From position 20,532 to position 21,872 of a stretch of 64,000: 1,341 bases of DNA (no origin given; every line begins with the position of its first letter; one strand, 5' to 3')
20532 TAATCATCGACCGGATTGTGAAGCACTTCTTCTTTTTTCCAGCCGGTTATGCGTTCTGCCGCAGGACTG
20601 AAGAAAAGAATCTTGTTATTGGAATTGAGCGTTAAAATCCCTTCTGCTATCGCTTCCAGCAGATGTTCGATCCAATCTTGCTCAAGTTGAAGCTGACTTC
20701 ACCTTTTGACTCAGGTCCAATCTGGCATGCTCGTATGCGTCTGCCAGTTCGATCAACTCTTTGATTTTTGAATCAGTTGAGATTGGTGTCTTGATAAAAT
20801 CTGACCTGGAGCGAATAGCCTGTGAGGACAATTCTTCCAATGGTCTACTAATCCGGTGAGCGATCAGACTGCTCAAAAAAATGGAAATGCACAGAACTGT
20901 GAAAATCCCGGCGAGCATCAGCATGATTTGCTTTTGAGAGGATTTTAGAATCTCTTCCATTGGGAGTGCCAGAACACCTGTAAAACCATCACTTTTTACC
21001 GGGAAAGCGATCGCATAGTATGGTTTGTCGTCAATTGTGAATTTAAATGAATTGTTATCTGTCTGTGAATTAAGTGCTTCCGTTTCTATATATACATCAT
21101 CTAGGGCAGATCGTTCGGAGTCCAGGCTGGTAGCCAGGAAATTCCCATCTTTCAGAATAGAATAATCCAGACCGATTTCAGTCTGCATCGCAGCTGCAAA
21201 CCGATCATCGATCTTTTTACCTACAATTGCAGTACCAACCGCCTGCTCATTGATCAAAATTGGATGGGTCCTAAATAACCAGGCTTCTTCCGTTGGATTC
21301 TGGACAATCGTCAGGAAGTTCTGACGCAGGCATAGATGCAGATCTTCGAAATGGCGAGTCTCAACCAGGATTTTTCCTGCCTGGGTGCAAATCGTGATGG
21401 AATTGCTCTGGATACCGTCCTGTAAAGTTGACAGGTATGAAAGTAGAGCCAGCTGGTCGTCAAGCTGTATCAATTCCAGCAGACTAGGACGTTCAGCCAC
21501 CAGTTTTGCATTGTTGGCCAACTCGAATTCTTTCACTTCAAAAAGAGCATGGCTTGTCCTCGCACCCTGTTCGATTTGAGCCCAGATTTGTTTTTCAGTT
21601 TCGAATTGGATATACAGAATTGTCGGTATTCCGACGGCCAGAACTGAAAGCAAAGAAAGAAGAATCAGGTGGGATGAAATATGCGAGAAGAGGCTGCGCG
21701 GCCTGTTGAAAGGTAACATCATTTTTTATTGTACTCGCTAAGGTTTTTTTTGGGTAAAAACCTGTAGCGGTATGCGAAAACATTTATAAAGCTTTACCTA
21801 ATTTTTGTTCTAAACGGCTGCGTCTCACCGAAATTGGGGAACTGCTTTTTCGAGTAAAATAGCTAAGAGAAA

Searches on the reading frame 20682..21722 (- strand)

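Call 52: search_protein_families(library=pfam, proteins=[window:20682-21722:-], max_evalue=0.001)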
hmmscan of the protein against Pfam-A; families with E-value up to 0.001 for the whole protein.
window:20682-21722:- (346 aa): 1 family
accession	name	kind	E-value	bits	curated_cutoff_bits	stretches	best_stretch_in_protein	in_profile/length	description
PF14827.12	dCache_3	-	2.1e-07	31.2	25.7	1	45-243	3-219/239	Double sensory domain of two-component sensor kinase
